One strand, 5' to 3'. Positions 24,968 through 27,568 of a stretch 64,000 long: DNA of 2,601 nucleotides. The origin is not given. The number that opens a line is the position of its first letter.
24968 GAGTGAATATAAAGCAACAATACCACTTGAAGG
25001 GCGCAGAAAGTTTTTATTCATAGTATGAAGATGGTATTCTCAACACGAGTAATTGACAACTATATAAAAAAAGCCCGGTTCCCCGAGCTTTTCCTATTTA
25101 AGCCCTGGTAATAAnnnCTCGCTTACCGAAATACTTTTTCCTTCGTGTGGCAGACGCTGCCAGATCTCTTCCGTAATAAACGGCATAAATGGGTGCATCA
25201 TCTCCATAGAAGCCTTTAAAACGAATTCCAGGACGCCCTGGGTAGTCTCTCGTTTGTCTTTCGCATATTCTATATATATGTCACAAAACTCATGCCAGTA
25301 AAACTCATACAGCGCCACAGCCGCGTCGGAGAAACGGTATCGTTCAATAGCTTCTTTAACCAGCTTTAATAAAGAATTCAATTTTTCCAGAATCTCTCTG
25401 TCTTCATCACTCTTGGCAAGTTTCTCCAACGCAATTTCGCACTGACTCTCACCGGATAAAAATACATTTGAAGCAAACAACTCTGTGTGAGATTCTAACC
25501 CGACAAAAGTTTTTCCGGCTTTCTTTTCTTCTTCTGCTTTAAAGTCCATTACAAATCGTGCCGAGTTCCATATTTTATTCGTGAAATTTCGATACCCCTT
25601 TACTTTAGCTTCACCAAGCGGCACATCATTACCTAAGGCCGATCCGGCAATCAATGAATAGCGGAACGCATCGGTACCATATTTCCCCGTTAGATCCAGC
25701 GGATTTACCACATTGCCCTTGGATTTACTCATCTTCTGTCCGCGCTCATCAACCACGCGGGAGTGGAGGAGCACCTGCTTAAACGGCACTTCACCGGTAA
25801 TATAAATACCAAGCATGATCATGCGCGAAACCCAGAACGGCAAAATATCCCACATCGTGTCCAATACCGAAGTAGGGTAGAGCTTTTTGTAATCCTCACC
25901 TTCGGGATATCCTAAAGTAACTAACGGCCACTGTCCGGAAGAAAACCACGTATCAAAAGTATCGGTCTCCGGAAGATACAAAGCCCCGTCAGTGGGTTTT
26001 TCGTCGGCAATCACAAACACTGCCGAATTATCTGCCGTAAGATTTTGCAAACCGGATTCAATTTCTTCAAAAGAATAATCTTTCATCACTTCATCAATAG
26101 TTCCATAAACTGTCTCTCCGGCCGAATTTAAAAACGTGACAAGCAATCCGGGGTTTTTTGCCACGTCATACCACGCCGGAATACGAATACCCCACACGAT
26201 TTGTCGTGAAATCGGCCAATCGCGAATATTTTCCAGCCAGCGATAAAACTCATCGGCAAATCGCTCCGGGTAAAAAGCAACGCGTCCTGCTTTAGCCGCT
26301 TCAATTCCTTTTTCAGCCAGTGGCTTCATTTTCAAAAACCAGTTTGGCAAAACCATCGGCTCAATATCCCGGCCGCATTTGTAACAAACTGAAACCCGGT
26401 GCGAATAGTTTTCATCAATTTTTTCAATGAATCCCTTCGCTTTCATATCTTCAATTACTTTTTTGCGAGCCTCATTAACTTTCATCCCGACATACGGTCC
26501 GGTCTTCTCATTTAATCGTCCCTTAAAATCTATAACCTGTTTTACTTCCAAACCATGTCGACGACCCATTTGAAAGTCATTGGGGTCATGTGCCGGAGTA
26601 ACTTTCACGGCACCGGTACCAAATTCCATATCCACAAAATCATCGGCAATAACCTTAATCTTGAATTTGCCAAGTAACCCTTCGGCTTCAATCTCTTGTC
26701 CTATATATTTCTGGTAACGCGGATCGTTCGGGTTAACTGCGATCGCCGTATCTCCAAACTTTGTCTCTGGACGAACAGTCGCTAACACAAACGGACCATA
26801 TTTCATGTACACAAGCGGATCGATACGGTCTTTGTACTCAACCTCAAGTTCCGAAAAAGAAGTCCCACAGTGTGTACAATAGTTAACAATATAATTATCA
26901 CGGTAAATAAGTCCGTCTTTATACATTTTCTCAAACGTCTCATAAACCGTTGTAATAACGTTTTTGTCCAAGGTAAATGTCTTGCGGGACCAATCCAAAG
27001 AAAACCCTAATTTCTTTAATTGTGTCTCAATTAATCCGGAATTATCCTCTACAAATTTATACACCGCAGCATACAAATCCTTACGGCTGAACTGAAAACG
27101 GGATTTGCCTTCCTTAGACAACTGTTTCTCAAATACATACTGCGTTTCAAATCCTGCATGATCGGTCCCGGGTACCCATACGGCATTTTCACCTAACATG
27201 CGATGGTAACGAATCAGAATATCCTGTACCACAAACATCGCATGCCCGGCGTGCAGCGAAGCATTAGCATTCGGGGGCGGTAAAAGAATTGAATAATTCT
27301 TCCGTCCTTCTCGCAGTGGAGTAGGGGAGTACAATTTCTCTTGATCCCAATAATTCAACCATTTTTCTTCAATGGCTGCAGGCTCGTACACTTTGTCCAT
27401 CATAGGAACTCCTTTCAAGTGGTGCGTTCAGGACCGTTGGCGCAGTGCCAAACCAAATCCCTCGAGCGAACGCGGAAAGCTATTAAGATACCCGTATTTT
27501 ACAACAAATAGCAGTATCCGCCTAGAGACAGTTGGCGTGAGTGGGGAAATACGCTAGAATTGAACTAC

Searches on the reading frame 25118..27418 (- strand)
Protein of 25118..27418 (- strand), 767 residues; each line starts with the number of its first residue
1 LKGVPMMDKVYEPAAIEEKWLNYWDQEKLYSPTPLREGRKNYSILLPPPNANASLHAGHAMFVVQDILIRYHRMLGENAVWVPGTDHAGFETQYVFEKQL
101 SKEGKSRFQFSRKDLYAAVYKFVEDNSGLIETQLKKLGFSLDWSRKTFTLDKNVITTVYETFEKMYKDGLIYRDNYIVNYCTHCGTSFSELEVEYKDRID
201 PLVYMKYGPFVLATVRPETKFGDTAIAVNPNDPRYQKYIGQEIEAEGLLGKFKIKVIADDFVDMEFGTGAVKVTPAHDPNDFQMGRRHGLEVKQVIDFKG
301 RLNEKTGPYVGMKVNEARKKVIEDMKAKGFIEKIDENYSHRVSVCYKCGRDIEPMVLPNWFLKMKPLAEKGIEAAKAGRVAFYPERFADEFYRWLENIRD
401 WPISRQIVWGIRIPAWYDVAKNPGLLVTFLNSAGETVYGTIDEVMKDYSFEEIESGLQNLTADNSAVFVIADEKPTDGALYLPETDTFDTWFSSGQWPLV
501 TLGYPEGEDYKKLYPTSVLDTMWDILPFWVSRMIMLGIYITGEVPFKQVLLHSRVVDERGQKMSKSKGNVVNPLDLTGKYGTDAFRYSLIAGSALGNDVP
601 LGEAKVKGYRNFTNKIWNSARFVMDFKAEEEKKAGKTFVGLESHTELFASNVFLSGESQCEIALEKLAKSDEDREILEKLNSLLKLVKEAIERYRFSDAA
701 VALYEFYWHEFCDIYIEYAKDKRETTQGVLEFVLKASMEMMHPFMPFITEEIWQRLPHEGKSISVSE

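Call 107: search_protein_families(library=pfam, proteins=[window:25118-27418:-], max_evalue=0.00001)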
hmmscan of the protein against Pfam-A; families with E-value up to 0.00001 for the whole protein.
window:25118-27418:- (767 aa): 4 families
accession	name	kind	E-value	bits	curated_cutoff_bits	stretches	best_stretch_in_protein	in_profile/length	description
PF00133.28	tRNA-synt_1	-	4.5e-116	388.4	22.7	1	19-599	1-411/414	tRNA synthetases class I (I, L, M and V)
PF08264.19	Anticodon_1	-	1.5e-29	103.2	25.1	1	673-763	1-99/148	Anticodon-binding domain of tRNA ligase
PF09334.17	tRNA-synt_1g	-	1.7e-22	80.2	20.1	1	49-194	8-136/391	tRNA synthetases class I (M)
PF13603.12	tRNA-synt_1_2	-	3.7e-09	36.8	25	1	253-302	97-146/185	Leucyl-tRNA synthetase, editing domain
